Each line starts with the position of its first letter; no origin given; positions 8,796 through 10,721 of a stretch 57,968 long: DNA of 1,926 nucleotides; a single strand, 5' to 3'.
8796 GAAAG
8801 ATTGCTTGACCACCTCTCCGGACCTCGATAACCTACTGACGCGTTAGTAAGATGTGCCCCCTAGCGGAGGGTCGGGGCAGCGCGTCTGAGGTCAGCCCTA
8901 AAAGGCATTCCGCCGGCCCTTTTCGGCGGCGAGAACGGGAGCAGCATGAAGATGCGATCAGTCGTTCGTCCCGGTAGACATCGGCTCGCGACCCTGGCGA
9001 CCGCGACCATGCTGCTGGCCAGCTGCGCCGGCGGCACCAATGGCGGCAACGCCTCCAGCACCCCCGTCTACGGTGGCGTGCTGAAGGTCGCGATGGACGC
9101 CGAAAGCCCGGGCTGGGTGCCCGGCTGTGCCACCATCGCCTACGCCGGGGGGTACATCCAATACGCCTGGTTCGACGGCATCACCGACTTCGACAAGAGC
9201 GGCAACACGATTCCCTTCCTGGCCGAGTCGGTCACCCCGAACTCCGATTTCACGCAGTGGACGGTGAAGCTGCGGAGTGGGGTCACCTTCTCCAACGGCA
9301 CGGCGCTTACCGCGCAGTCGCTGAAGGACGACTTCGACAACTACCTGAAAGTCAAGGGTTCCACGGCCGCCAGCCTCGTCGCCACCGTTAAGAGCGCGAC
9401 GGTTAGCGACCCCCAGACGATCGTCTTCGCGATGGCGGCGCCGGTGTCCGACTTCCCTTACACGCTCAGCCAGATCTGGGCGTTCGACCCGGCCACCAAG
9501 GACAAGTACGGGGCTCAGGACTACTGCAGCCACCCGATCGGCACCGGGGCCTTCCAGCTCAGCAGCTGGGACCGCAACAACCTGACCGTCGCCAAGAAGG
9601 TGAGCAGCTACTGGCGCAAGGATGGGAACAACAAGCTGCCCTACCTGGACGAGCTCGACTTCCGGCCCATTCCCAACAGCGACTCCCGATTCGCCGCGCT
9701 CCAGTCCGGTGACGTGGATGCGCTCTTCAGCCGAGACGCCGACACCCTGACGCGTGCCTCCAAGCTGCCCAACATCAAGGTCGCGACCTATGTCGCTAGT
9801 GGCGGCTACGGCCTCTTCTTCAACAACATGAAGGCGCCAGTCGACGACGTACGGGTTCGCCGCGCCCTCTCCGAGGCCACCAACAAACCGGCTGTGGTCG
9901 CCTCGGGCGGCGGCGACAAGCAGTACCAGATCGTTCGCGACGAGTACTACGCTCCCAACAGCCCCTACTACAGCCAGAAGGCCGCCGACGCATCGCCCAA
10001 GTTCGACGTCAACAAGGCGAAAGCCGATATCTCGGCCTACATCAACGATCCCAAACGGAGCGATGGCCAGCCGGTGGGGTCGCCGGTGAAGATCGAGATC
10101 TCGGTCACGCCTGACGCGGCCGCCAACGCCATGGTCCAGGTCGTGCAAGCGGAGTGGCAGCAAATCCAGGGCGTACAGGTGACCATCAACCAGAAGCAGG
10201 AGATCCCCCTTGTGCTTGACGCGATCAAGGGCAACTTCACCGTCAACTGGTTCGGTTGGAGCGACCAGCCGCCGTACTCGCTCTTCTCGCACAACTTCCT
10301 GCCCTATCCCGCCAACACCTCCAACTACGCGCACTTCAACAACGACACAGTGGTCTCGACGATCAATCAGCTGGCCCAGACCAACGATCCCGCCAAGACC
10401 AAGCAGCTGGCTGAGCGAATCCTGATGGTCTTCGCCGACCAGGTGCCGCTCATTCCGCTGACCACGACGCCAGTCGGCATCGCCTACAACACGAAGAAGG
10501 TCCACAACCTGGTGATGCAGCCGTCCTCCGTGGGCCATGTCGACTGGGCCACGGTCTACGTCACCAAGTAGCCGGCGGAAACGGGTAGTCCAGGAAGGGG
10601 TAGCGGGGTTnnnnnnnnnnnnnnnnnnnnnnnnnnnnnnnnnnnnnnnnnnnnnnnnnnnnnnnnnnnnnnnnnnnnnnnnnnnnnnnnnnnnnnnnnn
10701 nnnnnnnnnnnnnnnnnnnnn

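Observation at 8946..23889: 14-gene co-directional operon joining a peptide-type ABC importer directly to CoA-thioester chemistry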

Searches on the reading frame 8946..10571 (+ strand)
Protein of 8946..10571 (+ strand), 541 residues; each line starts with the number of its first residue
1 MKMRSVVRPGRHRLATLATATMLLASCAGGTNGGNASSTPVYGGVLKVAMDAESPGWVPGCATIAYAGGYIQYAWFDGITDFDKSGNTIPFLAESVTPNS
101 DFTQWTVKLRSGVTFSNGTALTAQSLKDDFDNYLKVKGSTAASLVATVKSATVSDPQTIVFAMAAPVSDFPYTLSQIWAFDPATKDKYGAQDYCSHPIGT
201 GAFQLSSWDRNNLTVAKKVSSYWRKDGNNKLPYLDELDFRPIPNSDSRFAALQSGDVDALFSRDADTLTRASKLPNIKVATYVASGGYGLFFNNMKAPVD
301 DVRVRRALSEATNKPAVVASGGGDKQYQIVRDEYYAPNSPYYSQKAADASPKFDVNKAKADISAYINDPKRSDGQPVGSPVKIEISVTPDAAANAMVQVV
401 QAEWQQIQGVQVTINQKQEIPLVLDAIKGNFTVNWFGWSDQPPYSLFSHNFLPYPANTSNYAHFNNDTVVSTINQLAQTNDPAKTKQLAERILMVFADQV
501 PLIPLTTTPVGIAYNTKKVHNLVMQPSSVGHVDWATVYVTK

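Call 3: search_protein_families(library=pfam, proteins=[window:8946-10571:+])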
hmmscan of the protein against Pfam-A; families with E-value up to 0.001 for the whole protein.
window:8946-10571:+ (541 aa): 1 family
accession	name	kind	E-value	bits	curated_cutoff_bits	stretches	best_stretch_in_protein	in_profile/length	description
PF00496.27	SBP_bac_5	-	1.4e-62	212.4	32.4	1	89-445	3-353/368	Bacterial extracellular solute-binding proteins, family 5 Middle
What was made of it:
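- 8946..10571 (+): Family 5 solute-binding lipoprotein, with signal peptide and lipobox LLASC. Pfam SBP_bac_5 212 bits (call 3).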

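Call 5: search_protein_families(library=ncbifam, proteins=[window:8946-10571:+], max_evalue=0.00001)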
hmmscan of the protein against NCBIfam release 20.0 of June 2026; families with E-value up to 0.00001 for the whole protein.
window:8946-10571:+ (541 aa): 10 families
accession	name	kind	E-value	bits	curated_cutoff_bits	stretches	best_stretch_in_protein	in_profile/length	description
TIGR02294.1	nickel_nikA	equivalog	2.1e-37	128.8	393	1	71-522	31-486/501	nickel ABC transporter substrate-binding protein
NF045468.1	Opp5A_nikA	equivalog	6.9e-33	113.9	600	1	83-527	52-477/488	nickel ABC transporter substrate-binding protein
NF011942.0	PRK15413.1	equivalog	1.5e-29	103.1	594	1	74-527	57-501/512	glutathione ABC transporter substrate-binding protein GsiB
TIGR04028.1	SBP_KPN_01854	hypoth_equivalog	5.2e-19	68.2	468.5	1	90-522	46-493/509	TIGR04028 family ABC transporter substrate-binding protein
NF011684.0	PRK15104.1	equivalog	1.4e-17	63.7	947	1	73-496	67-502/543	oligopeptide ABC transporter substrate-binding protein OppA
NF043070.1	DppA_dipep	equivalog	5.2e-17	61.6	1005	1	191-532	201-529/535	dipeptide ABC transporter periplasmic-binding protein DppA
NF045467.1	Opp4A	equivalog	4e-15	55.1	650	1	188-528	198-547/556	oligopeptide ABC transporter substrate-binding protein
NF007287.0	PRK09755.1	equivalog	1.5e-13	50.5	1098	1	71-510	59-505/535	ABC transporter substrate-binding protein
NF047575.1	opine_bind_CntA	exception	6.7e-12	44.7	800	1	89-512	78-509/535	staphylopine-dependent metal ABC transporter substrate-binding lipoprotein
NF011689.0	PRK15109.1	equivalog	3.3e-11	42.6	560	1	143-538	152-537/547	ABC transporter substrate-binding protein SapA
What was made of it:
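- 8946..10571 (+): Far below the NikA, GsiB, OppA and DppA cut-offs (call 5).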

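Call 14: search_solved_structures(query=window:8946-10571:+, max_evalue=1e-10)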
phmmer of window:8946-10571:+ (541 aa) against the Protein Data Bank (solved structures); distinct sequences matched with E-value up to 1e-10: 37.
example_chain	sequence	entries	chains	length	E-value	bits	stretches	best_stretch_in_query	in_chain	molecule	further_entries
1uqw_A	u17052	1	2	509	1.1e-29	106.9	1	73-514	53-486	PUTATIVE BINDING PROTEIN YLIB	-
2noo_A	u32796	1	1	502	6.9e-28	101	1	74-508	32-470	Nickel-binding periplasmic protein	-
8spm_A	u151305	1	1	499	8.9e-28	100.6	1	74-508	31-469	Nickel ABC transporter, nickel/metallophore periplasmic binding protein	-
3mzb_A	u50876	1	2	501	9.2e-28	100.6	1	74-508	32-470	Nickel-binding periplasmic protein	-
1zlq_A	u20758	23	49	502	9.2e-28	100.6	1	74-508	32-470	Nickel-binding periplasmic protein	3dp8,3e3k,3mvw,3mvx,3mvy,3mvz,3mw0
9t0v_A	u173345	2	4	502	1.3e-27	100.1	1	74-508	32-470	Nickel-binding periplasmic protein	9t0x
3qim_A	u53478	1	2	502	1.4e-27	100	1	74-508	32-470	Nickel-binding periplasmic protein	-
1uiu_A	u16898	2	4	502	3.2e-27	98.8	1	74-508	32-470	Nickel-binding periplasmic protein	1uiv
5u4o_A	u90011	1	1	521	7.3e-27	97.6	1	20-528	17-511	ABC transporter substrate-binding protein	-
8upi_A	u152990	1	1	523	2.8e-23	85.8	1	74-362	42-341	Peptide ABC transporter substrate-binding protein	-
4oer_A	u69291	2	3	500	1.7e-20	76.6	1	74-509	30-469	NikA protein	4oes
3t66_A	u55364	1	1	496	1e-19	74.1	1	84-525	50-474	Nickel ABC transporter (Nickel-binding protein)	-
8vdx_A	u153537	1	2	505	6.2e-19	71.4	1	63-377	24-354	bacterial extracellular solute-binding protein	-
3m8u_A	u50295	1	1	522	1.2e-17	67.2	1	194-526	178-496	Heme-binding protein A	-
6i3g_A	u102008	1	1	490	3.6e-17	65.6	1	84-360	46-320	ABC transporter, substrate-binding protein, family 5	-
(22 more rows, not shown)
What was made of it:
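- The best SBP family matches are NikA, GsiB and OppA models (calls 5, 14).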

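Call 35: find_homologous_proteins(query=window:8946-10571:+, max_evalue=1e-40)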
Query window:8946-10571:+ (541 aa): 221 proteins with E <= 1e-40 among 8000 candidates; the best 120 are listed.
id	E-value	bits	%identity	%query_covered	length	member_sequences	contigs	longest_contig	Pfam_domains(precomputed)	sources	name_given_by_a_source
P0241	0.0e+0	1083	89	97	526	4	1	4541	PF00496.28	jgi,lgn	jgi:peptide/nickel transport system substrate-binding protein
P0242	3.2e-146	506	46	98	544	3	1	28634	PF00496.28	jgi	jgi:peptide/nickel transport system substrate-binding protein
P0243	7.2e-134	466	44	97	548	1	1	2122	PF00496.28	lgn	-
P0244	5.0e-130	453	45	96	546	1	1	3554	PF00496.28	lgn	-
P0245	2.3e-129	451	44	96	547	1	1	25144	PF00496.28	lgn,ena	-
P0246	2.4e-129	451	44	96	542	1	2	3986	PF00496.28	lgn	-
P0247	6.9e-129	449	45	96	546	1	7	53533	PF00496.28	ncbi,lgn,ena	-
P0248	5.4e-127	443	41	97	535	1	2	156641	PF00496.28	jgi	jgi:peptide/nickel transport system substrate-binding protein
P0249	2.8e-126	441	44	92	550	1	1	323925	PF00496.28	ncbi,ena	-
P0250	1.7e-122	428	42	98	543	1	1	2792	PF00496.28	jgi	jgi:peptide/nickel transport system substrate-binding protein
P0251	8.0e-121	423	44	93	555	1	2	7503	PF00496.28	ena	-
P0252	9.5e-119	416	42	98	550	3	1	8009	PF00496.28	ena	-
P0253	2.3e-118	414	44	89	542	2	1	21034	PF00496.28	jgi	-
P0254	2.7e-117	411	44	93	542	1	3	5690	PF00496.28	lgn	-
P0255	1.0e-116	409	41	99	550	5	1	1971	PF00496.28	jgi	jgi:peptide/nickel transport system substrate-binding protein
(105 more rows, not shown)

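Call 36: find_encoding_contigs(protein=P0242, flank=10000, max_places=2)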
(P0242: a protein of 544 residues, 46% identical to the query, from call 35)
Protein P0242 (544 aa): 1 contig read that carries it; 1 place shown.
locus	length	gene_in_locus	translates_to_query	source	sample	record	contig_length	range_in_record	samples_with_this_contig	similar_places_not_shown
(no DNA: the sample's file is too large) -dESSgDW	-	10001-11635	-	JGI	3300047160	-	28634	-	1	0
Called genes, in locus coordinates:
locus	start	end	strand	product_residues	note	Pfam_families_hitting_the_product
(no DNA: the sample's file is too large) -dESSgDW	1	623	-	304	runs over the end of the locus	PF00561:Abhydrolase_1, PF12146:Hydrolase_4, PF12697:Abhydrolase_6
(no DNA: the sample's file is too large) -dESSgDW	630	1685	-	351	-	PF00005:ABC_tran, PF13401:AAA_22 (faint), PF13304:AAA_21 (faint), PF08352:oligo_HPY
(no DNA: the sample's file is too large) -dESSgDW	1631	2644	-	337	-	PF00005:ABC_tran, PF02463:SMC_N (weak), PF13304:AAA_21, PF08352:oligo_HPY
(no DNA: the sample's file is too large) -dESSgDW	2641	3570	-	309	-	PF00528:BPD_transp_1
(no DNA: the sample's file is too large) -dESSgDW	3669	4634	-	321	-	PF19300:BPD_transp_1_N, PF00528:BPD_transp_1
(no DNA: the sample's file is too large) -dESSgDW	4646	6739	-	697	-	PF13380:CoA_binding_2, PF13607:Succ_CoA_lig, PF13549:ATP-grasp_5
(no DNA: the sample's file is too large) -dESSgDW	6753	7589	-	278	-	PF00378:ECH_1, PF16113:ECH_2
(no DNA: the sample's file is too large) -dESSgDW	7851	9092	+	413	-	PF02515:CoA_transf_3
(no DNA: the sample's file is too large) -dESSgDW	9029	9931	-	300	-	PF09339:HTH_IclR, PF01614:IclR_C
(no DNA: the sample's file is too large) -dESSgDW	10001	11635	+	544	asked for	PF00496:SBP_bac_5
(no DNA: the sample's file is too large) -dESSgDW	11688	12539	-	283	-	PF00106:adh_short, PF08659:KR, PF13561:adh_short_C2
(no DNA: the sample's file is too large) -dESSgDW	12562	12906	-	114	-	PF13561:adh_short_C2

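Call 37: find_encoding_contigs(protein=P0249, flank=10000, max_places=2)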
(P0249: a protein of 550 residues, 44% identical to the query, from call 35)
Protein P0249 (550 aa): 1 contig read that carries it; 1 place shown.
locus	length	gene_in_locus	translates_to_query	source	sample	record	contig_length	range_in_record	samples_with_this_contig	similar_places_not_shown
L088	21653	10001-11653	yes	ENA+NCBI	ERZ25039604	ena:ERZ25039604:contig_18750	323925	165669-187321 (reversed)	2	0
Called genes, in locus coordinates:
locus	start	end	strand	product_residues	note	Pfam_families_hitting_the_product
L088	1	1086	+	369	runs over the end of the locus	PF04909:Amidohydro_2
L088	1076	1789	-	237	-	PF17935:TetR_C_27 (faint)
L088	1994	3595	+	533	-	PF00501:AMP-binding, PF13193:AMP-binding_C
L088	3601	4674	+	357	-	PF01636:APH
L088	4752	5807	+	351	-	-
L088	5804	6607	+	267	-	PF00378:ECH_1, PF16113:ECH_2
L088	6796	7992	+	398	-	PF04909:Amidohydro_2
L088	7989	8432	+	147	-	PF13577:SnoaL_4, PF14534:DUF4440 (weak)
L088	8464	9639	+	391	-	PF04909:Amidohydro_2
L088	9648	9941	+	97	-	PF07876:Dabb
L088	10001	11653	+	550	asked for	PF00496:SBP_bac_5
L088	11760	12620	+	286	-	PF19300:BPD_transp_1_N (faint), PF00528:BPD_transp_1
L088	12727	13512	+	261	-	PF00528:BPD_transp_1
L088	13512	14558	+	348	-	PF00005:ABC_tran, PF13304:AAA_21, PF08352:oligo_HPY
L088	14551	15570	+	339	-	PF00005:ABC_tran, PF08352:oligo_HPY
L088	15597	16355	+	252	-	PF00378:ECH_1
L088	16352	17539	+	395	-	PF02771:Acyl-CoA_dh_N, PF02770:Acyl-CoA_dh_M, PF00441:Acyl-CoA_dh_1, PF08028:Acyl-CoA_dh_2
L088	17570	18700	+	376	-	PF02515:CoA_transf_3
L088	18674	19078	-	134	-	PF07366:SnoaL, PF14534:DUF4440 (weak), PF12680:SnoaL_2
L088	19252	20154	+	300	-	PF03976:PPK2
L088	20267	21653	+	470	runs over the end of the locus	PF01654:Cyt_bd_oxida_I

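Call 38: find_encoding_contigs(protein=P0248, flank=10000, max_places=2)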
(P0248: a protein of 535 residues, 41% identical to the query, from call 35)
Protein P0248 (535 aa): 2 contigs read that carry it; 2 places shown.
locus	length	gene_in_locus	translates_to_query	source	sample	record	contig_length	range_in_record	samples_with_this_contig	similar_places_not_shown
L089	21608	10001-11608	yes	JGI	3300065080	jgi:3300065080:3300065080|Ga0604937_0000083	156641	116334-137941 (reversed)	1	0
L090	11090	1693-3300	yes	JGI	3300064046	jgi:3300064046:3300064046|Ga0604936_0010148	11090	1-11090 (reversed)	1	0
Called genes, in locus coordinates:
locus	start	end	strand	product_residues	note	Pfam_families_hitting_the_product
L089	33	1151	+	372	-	PF04909:Amidohydro_2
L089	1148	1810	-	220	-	-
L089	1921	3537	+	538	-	PF00501:AMP-binding, PF13193:AMP-binding_C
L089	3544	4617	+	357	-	PF01636:APH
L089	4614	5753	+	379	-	-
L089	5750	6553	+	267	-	PF00378:ECH_1, PF16113:ECH_2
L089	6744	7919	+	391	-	PF04909:Amidohydro_2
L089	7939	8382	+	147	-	PF13577:SnoaL_4, PF00866:Ring_hydroxyl_B (weak)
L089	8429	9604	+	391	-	PF04909:Amidohydro_2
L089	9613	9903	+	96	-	PF07876:Dabb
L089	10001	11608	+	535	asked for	PF00496:SBP_bac_5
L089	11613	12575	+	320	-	PF19300:BPD_transp_1_N, PF00528:BPD_transp_1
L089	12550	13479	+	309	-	PF00528:BPD_transp_1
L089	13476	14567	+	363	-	PF00005:ABC_tran, PF13304:AAA_21, PF08352:oligo_HPY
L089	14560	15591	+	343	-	PF00005:ABC_tran, PF08352:oligo_HPY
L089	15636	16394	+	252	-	PF00378:ECH_1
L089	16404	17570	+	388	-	PF02771:Acyl-CoA_dh_N, PF02770:Acyl-CoA_dh_M, PF00441:Acyl-CoA_dh_1, PF08028:Acyl-CoA_dh_2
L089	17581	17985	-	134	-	PF07366:SnoaL (weak), PF14534:DUF4440 (weak), PF12680:SnoaL_2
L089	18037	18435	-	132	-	PF04237:YjbR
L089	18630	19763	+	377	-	PF00155:Aminotran_1_2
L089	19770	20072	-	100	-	-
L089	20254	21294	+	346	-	PF00211:Guanylate_cyc, PF13191:AAA_16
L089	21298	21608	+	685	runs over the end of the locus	PF13424:TPR_12 (faint), PF17874:TPR_MalT (weak)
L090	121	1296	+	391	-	PF04909:Amidohydro_2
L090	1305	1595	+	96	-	PF07876:Dabb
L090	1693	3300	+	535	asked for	PF00496:SBP_bac_5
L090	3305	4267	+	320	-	PF19300:BPD_transp_1_N, PF00528:BPD_transp_1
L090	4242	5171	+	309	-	PF00528:BPD_transp_1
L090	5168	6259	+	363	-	PF00005:ABC_tran, PF13304:AAA_21, PF08352:oligo_HPY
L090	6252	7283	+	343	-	PF00005:ABC_tran, PF08352:oligo_HPY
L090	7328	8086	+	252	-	PF00378:ECH_1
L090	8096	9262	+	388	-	PF02771:Acyl-CoA_dh_N, PF02770:Acyl-CoA_dh_M, PF00441:Acyl-CoA_dh_1, PF08028:Acyl-CoA_dh_2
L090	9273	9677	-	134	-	PF07366:SnoaL (weak), PF14534:DUF4440 (weak), PF12680:SnoaL_2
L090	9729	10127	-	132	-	PF04237:YjbR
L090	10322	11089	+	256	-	?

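Call 61: find_encoding_contigs(protein=P0247, flank=10000, max_places=2)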
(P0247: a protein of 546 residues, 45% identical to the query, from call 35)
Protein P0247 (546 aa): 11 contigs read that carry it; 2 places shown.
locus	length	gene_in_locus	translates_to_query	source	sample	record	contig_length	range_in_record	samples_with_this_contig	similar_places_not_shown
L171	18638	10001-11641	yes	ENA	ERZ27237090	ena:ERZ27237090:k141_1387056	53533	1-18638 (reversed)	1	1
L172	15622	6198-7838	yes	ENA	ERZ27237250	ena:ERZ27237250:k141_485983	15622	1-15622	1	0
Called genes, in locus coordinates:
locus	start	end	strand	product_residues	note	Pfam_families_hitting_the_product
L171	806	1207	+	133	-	PF07366:SnoaL, PF14534:DUF4440 (weak), PF12680:SnoaL_2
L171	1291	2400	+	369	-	PF04909:Amidohydro_2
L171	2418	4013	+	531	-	PF00501:AMP-binding, PF13193:AMP-binding_C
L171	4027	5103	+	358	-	PF01636:APH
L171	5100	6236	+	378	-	-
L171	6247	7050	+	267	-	PF00378:ECH_1, PF16113:ECH_2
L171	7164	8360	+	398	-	PF04909:Amidohydro_2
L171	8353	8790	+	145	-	PF13577:SnoaL_4, PF14534:DUF4440 (weak)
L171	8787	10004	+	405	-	PF04909:Amidohydro_2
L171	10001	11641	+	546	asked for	PF00496:SBP_bac_5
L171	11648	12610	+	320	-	PF19300:BPD_transp_1_N, PF00528:BPD_transp_1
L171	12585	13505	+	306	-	PF00528:BPD_transp_1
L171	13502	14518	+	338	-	PF00005:ABC_tran, PF13304:AAA_21 (weak), PF08352:oligo_HPY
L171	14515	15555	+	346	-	PF00005:ABC_tran, PF13304:AAA_21 (weak), PF08352:oligo_HPY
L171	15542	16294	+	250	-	PF00378:ECH_1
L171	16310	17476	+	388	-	PF02771:Acyl-CoA_dh_N, PF02770:Acyl-CoA_dh_M, PF00441:Acyl-CoA_dh_1, PF08028:Acyl-CoA_dh_2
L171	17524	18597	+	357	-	PF02515:CoA_transf_3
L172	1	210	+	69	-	?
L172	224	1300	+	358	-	PF01636:APH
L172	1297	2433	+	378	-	-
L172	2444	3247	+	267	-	PF00378:ECH_1, PF16113:ECH_2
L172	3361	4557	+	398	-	PF04909:Amidohydro_2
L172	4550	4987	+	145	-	PF13577:SnoaL_4, PF14534:DUF4440 (weak)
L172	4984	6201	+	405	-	PF04909:Amidohydro_2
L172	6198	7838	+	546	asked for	PF00496:SBP_bac_5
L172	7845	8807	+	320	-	PF19300:BPD_transp_1_N, PF00528:BPD_transp_1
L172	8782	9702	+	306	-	PF00528:BPD_transp_1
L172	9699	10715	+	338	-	PF00005:ABC_tran, PF13304:AAA_21 (weak), PF08352:oligo_HPY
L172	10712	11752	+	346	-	PF00005:ABC_tran, PF13304:AAA_21 (weak), PF08352:oligo_HPY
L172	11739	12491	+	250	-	PF00378:ECH_1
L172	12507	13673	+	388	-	PF02771:Acyl-CoA_dh_N, PF02770:Acyl-CoA_dh_M, PF00441:Acyl-CoA_dh_1, PF08028:Acyl-CoA_dh_2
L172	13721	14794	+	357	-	PF02515:CoA_transf_3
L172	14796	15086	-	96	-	PF07876:Dabb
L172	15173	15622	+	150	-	?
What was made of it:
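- L171/L172 carry an SBP orthologue (P0247, 45% identical in call 35) in the same architecture (call 61).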
